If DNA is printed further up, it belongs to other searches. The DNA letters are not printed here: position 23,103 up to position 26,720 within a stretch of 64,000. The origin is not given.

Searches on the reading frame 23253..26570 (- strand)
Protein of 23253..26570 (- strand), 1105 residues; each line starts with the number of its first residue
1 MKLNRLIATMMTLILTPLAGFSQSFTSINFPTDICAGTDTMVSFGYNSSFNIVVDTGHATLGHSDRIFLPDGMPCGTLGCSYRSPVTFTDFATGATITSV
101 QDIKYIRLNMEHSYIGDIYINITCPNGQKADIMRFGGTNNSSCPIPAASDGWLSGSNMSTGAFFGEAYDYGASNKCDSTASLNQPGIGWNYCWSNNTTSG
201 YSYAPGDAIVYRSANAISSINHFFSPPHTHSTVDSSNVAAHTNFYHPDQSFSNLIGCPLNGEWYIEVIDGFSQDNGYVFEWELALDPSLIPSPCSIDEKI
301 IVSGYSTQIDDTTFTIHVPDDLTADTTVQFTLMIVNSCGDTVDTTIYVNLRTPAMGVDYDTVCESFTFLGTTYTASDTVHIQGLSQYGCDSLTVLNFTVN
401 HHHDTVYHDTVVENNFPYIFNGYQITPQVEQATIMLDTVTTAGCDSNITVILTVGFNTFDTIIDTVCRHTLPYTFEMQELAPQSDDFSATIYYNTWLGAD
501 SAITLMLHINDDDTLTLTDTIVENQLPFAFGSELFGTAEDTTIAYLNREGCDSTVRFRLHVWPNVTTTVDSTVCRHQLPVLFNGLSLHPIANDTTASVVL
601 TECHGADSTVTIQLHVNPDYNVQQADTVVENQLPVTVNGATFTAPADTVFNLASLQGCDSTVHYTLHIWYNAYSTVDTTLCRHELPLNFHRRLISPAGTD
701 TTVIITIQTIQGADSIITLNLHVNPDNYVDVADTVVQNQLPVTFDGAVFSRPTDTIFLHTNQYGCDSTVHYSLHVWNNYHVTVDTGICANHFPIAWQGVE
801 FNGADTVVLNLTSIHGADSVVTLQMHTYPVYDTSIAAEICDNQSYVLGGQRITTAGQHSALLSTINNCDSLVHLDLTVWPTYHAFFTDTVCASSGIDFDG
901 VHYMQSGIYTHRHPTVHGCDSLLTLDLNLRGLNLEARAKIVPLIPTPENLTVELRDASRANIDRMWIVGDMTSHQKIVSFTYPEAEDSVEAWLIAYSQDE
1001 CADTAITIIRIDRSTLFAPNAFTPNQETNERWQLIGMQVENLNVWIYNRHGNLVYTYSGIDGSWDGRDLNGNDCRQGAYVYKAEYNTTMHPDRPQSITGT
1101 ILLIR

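Call 18: search_protein_families(library=pfam, proteins=[window:23253-26570:-], max_evalue=0.01)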
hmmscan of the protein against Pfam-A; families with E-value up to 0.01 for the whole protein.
window:23253-26570:- (1105 aa): 3 families
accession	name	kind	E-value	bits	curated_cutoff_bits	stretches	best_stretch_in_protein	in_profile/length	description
PF13585.12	CHU_C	-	1.5e-12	47.9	27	1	1018-1088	3-75/86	CHU_C Type IX secretion signal domain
PF01483.27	P_proprotein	-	9.8e-09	35.6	21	1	224-284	23-85/86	Proprotein convertase P-domain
PF13860.13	FlgD_ig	-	0.00044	20.6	27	1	1038-1087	21-77/79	FlgD Ig-like domain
